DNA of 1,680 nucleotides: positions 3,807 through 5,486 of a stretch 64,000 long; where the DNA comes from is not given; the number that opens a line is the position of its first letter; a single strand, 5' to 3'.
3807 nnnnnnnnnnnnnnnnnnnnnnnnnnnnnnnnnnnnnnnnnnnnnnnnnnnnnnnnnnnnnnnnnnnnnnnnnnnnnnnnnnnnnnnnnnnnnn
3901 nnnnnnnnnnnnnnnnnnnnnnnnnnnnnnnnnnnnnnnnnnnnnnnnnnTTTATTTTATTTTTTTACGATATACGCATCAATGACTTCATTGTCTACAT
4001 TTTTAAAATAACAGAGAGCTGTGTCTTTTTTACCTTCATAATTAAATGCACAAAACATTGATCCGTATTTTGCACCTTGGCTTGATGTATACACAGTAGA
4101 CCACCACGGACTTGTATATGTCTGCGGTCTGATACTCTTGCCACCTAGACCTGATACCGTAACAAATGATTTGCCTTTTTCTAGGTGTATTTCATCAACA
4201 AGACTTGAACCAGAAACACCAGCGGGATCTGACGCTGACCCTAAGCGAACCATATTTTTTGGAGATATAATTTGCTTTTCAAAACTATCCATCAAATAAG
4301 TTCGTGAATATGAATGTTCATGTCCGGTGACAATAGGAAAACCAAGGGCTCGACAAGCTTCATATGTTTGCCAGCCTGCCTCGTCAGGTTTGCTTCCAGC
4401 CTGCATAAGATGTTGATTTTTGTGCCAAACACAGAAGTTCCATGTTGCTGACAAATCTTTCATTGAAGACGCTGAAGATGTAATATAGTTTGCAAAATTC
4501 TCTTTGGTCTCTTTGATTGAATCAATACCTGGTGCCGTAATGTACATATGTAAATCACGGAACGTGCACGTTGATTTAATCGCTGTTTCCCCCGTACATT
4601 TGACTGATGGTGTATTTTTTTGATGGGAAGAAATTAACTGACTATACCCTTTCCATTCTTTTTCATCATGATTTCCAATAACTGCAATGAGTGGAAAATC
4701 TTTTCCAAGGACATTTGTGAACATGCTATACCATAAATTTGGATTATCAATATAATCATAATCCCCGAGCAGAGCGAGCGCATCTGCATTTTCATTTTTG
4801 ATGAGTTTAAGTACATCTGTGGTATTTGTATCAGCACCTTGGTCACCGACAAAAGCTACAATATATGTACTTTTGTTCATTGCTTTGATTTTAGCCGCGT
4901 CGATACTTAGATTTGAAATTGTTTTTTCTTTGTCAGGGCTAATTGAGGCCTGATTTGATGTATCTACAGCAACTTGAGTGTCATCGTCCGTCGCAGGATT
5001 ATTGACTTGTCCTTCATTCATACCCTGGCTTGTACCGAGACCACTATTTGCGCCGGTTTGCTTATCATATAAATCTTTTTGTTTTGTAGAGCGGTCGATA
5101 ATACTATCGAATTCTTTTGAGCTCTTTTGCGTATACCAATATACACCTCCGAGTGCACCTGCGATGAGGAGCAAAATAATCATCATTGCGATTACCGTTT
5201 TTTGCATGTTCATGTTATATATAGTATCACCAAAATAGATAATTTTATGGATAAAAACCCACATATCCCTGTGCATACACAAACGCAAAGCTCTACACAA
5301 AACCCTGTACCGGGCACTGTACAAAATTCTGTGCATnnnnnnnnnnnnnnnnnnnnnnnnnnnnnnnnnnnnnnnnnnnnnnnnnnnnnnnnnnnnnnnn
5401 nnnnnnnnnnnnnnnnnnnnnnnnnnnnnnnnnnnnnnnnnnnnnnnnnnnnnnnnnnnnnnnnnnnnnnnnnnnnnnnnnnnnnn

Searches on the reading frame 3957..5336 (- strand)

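Call 31: search_protein_families(library=pfam, proteins=[window:3957-5336:-], max_evalue=0.00001)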
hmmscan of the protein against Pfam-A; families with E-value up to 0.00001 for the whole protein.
window:3957-5336:- (459 aa): 1 family
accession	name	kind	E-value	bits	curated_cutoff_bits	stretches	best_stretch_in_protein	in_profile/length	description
PF00149.33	Metallophos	-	2.8e-06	28.3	21.5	1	167-343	13-191/191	Calcineurin-like phosphoesterase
